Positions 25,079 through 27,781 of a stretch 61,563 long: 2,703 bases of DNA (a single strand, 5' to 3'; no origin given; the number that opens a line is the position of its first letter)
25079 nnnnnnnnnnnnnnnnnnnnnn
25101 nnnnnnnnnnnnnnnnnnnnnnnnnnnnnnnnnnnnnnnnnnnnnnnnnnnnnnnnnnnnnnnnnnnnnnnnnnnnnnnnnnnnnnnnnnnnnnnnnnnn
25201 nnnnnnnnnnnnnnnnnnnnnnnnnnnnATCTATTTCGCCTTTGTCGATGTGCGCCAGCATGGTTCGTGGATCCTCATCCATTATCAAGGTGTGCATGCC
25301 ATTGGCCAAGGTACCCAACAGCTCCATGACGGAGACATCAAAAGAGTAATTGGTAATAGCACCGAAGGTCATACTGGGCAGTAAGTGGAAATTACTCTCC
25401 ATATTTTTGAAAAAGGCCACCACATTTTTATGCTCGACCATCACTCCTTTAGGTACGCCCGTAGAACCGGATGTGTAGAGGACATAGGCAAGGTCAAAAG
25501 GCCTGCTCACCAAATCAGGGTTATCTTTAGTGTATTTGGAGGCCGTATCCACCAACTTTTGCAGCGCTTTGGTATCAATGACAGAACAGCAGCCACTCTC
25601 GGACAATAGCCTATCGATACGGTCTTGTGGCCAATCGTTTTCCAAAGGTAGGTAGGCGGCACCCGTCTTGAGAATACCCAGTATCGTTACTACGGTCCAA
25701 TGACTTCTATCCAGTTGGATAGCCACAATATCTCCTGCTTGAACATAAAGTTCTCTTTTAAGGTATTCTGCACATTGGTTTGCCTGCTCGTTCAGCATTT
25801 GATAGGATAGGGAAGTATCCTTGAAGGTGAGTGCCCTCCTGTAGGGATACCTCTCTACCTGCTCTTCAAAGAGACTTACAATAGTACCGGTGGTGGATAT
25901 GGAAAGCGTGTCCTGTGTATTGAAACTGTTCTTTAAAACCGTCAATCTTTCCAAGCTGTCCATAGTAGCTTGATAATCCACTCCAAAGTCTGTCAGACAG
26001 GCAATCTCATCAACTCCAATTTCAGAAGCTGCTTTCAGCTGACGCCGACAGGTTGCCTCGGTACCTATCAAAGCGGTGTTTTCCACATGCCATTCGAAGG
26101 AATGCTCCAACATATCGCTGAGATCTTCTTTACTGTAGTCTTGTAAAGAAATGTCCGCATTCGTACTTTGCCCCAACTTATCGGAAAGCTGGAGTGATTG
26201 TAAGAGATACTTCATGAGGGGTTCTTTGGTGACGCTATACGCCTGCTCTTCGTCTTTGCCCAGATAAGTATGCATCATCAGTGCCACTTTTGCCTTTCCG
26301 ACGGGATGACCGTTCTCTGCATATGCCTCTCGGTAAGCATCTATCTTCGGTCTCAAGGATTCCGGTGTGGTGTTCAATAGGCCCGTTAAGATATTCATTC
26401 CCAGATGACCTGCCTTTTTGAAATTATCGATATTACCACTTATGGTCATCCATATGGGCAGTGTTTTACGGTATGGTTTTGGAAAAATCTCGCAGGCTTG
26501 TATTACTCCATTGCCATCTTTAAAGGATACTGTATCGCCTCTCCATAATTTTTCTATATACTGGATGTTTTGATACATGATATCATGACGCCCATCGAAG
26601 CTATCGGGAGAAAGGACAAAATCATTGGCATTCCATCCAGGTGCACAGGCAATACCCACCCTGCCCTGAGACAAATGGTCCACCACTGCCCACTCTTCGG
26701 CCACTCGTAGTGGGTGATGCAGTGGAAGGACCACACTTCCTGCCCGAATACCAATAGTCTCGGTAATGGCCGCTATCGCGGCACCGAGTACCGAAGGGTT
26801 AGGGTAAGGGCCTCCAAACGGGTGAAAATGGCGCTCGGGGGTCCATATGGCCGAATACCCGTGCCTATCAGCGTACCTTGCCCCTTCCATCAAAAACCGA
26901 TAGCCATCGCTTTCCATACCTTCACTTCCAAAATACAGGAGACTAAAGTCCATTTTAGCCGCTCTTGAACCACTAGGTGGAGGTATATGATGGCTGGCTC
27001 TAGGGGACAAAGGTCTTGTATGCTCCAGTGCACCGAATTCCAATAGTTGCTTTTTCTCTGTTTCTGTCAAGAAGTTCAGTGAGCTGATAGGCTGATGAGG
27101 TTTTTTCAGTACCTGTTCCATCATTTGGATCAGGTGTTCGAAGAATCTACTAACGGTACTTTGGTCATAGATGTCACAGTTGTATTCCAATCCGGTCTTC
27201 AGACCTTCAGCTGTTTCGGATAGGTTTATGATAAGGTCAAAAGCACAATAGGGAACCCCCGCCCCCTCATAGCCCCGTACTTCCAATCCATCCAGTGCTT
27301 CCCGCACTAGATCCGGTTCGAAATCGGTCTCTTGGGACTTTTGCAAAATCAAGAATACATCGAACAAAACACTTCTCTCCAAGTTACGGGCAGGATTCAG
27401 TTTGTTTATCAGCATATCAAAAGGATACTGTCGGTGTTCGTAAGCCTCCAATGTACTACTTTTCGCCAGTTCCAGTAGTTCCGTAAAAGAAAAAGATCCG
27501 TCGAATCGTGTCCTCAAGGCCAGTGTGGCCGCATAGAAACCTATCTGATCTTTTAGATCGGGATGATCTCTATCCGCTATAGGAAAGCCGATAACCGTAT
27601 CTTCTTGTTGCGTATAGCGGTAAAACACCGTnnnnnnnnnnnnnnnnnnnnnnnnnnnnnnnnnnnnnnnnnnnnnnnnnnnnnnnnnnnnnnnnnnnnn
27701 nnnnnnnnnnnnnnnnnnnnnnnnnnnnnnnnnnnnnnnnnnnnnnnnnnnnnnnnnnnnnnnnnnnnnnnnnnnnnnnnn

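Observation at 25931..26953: Luciferase-like monooxygenase domain inserted in the C-A linker, immediately downstream of a non-reducing PKS module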

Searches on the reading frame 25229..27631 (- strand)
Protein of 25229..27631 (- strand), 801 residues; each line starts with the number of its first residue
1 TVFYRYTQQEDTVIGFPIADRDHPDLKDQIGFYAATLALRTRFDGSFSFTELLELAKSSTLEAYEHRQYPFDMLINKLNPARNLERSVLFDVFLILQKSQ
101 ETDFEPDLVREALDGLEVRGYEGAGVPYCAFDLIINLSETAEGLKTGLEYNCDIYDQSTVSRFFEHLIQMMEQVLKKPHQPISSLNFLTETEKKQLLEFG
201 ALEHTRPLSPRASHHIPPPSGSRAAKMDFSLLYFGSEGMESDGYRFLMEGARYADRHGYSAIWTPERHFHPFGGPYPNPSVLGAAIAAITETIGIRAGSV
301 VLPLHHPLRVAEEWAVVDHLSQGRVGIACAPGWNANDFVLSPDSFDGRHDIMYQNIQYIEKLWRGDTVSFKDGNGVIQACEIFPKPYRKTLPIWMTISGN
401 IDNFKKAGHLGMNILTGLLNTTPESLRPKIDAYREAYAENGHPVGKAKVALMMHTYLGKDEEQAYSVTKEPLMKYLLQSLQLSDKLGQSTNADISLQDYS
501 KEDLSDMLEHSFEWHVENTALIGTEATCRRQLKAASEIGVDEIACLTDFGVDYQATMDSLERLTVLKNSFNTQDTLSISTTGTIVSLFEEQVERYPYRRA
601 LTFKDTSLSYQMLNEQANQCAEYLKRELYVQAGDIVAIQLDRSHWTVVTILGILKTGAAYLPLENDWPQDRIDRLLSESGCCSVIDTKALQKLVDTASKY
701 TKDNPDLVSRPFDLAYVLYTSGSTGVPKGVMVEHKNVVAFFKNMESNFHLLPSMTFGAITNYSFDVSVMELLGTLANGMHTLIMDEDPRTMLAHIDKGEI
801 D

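Call 21: find_homologous_proteins(query=window:25229-27631:-, max_evalue=1e-30)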
Query window:25229-27631:- (801 aa): 1753 proteins with E <= 1e-30 among 8000 candidates; the best 120 are listed.
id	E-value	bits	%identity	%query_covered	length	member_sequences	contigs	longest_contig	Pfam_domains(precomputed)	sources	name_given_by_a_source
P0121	2.4e-211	722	53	43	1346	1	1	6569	PF00668.26,PF00296.27,PF18563.7,PF00501.35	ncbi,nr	ncbi:MAG: LLM class flavin-dependent oxidoreductase, partial [Leadbetterella sp.]|nr:LLM class flavi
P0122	2.9e-171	590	46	44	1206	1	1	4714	PF00668.26,PF00296.27,PF00550.32,PF00501.35,PF13193.13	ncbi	ncbi:MAG TPA: MupA/Atu3671 family FMN-dependent luciferase-like monooxygenase, partial [Pyrinomonada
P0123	6.4e-166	572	46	44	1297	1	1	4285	PF00668.26,PF00296.27,PF00550.32,PF00501.35,PF13193.13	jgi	jgi:natural product biosynthesis luciferase-like monooxygenase protein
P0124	3.6e-165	569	46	44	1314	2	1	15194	PF00668.26,PF00296.27,PF00550.32,PF00501.35,PF13193.13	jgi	-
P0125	4.7e-165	569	49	44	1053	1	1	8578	PF00668.26,PF00296.27,PF00550.32,PF00501.35,PF13193.13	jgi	jgi:natural product biosynthesis luciferase-like monooxygenase protein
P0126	1.6e-162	561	49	43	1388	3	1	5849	PF00668.26,PF00296.27,PF00550.32,PF00501.35,PF13193.13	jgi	jgi:natural product biosynthesis luciferase-like monooxygenase protein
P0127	8.8e-160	552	46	41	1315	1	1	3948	PF00668.26,PF00296.27,PF00501.35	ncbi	ncbi:MAG TPA: MupA/Atu3671 family FMN-dependent luciferase-like monooxygenase, partial [Pyrinomonada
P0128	3.3e-159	550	47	43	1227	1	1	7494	PF00668.26,PF00296.27,PF00550.32,PF00501.35,PF13193.13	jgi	jgi:natural product biosynthesis luciferase-like monooxygenase protein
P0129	4.5e-159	549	42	53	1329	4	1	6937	PF00668.26,PF00296.27,PF18563.7,PF00501.35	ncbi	-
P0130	6.3e-159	549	45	47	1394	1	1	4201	PF00668.26,PF00296.27,PF00550.32,PF00501.35,PF13193.13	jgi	jgi:natural product biosynthesis luciferase-like monooxygenase protein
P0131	2.7e-158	547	48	42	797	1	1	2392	PF00668.26,PF00296.27,PF00501.35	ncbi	ncbi:MAG: MupA/Atu3671 family FMN-dependent luciferase-like monooxygenase, partial [Thermoanaerobacu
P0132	1.6e-157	544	48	40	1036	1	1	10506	PF00668.26,PF00296.27,PF00501.35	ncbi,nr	ncbi:MAG TPA: MupA/Atu3671 family FMN-dependent luciferase-like monooxygenase, partial [Pyrinomonada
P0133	5.0e-157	542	47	44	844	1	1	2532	PF00668.26,PF00296.27,PF00501.35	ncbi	ncbi:MAG TPA: MupA/Atu3671 family FMN-dependent luciferase-like monooxygenase, partial [Archangium s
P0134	3.6e-156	540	46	45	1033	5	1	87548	PF00668.26,PF00296.27,PF00501.35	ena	-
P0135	4.1e-156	539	50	42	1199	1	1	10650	PF00668.26,PF00296.27,PF00550.32,PF00501.35,PF13193.13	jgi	jgi:natural product biosynthesis luciferase-like monooxygenase protein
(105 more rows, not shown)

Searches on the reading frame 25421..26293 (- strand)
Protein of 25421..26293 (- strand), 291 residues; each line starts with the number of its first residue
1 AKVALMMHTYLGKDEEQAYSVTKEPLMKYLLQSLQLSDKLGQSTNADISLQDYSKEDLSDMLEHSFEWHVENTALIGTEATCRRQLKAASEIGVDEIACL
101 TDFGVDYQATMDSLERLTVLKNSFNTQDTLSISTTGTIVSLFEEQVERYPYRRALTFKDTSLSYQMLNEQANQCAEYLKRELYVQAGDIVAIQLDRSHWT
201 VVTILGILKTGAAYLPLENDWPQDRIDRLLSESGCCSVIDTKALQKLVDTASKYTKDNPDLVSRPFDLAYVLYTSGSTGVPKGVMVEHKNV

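Call 63: search_protein_representatives(protein=window:25421-26293:-)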
Query: 291 residues. Proteins with E-value up to 0.001 (for the whole library): 107644; up to 1e-10: 65215; up to 1e-30: 14570. The best 150 are listed.
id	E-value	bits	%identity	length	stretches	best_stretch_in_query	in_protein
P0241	4.4e-233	787.0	43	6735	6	118-291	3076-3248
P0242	4.3e-230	777.2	40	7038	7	123-289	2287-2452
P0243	3.2e-213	721.9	42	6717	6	128-291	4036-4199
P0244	1.5e-206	700.1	44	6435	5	124-291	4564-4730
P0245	9.2e-204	690.9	39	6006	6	127-291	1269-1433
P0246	2.8e-195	663.1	43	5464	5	115-291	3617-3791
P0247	4.4e-195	662.4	41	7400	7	111-290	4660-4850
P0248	5.3e-195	662.2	38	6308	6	109-291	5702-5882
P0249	7.6e-194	658.4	44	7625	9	128-291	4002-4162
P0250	1.2e-191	651.1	41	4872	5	115-291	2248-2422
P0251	6.8e-188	638.9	44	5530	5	128-291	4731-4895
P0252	3.6e-187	636.5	100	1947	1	1-291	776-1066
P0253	3.5e-179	610.3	39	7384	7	94-291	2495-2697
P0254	3.7e-179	610.2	41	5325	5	131-290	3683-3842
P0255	3.6e-177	603.7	44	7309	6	128-291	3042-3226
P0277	2.2e-148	509.4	44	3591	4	133-290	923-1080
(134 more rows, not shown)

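Call 66: find_encoding_contigs(protein=P0252, flank=1000, max_places=3)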
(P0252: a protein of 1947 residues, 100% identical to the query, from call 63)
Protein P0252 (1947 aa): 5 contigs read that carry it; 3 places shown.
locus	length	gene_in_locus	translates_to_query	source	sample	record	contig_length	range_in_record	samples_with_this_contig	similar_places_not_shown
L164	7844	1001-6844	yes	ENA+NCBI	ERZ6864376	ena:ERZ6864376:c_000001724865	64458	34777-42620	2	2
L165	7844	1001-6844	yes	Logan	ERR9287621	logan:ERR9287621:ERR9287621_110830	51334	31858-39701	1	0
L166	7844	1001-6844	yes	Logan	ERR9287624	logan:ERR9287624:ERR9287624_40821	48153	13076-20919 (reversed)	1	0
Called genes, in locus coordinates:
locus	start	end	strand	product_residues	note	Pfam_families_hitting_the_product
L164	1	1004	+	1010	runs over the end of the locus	PF00109:ketoacyl-synt, PF02801:Ketoacyl-synt_C, PF16197:KAsynt_C_assoc, PF22336:RhiE-like_linker, PF22621:CurL-like_PKS_C, PF00698:Acyl_transf_1, PF00550:PP-binding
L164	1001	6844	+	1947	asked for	PF18563:TubC_N (weak), PF00668:Condensation, PF00296:Bac_luciferase, PF00501:AMP-binding, PF00550:PP-binding, PF00668:Condensation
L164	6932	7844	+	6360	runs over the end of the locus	PF00668:Condensation, PF00501:AMP-binding, PF00550:PP-binding, PF00668:Condensation, PF00501:AMP-binding, PF13193:AMP-binding_C, PF00550:PP-binding, PF00668:Condensation, +15 more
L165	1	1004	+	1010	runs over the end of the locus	PF00109:ketoacyl-synt, PF02801:Ketoacyl-synt_C, PF16197:KAsynt_C_assoc, PF22336:RhiE-like_linker, PF22621:CurL-like_PKS_C, PF00698:Acyl_transf_1, PF00550:PP-binding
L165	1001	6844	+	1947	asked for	PF18563:TubC_N (weak), PF00668:Condensation, PF00296:Bac_luciferase, PF00501:AMP-binding, PF00550:PP-binding, PF00668:Condensation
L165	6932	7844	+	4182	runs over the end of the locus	?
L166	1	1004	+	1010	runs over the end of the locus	PF00109:ketoacyl-synt, PF02801:Ketoacyl-synt_C, PF16197:KAsynt_C_assoc, PF22336:RhiE-like_linker, PF22621:CurL-like_PKS_C, PF00698:Acyl_transf_1, PF00550:PP-binding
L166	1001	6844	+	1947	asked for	PF18563:TubC_N (weak), PF00668:Condensation, PF00296:Bac_luciferase, PF00501:AMP-binding, PF00550:PP-binding, PF00668:Condensation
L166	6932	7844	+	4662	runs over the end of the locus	?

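Call 74: find_encoding_contigs(protein=P0277, flank=10000, max_places=3)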
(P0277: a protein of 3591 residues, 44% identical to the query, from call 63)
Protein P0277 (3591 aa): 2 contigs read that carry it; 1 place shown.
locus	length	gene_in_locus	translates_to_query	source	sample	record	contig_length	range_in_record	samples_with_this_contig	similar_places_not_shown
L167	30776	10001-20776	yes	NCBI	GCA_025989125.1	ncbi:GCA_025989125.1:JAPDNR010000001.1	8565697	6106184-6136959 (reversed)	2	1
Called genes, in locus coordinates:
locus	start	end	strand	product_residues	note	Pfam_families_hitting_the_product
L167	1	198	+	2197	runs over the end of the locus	PF00668:Condensation, PF00501:AMP-binding, PF00550:PP-binding, PF00668:Condensation, PF00501:AMP-binding, PF13193:AMP-binding_C (weak), PF00550:PP-binding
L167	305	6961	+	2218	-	PF00668:Condensation, PF00501:AMP-binding, PF13193:AMP-binding_C, PF00550:PP-binding, PF00668:Condensation, PF00501:AMP-binding, PF13193:AMP-binding_C, PF00550:PP-binding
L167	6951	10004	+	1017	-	PF00109:ketoacyl-synt, PF02801:Ketoacyl-synt_C, PF16197:KAsynt_C_assoc, PF22336:RhiE-like_linker, PF22621:CurL-like_PKS_C, PF00698:Acyl_transf_1, PF00550:PP-binding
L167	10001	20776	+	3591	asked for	PF00668:Condensation, PF00296:Bac_luciferase, PF00501:AMP-binding, PF13193:AMP-binding_C, PF00550:PP-binding, PF00668:Condensation, PF00501:AMP-binding, PF13193:AMP-binding_C, +5 more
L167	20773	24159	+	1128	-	PF18563:TubC_N (weak), PF00668:Condensation, PF00501:AMP-binding, PF13193:AMP-binding_C, PF00550:PP-binding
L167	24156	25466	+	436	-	PF00155:Aminotran_1_2, PF12897:Asp_aminotransf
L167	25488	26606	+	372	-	PF00903:Glyoxalase (faint), PF13669:Glyoxalase_4 (faint)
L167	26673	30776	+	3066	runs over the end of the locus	PF00668:Condensation, PF18563:TubC_N, PF00501:AMP-binding, PF13193:AMP-binding_C, PF00550:PP-binding, PF00668:Condensation, PF00501:AMP-binding, PF13193:AMP-binding_C, +2 more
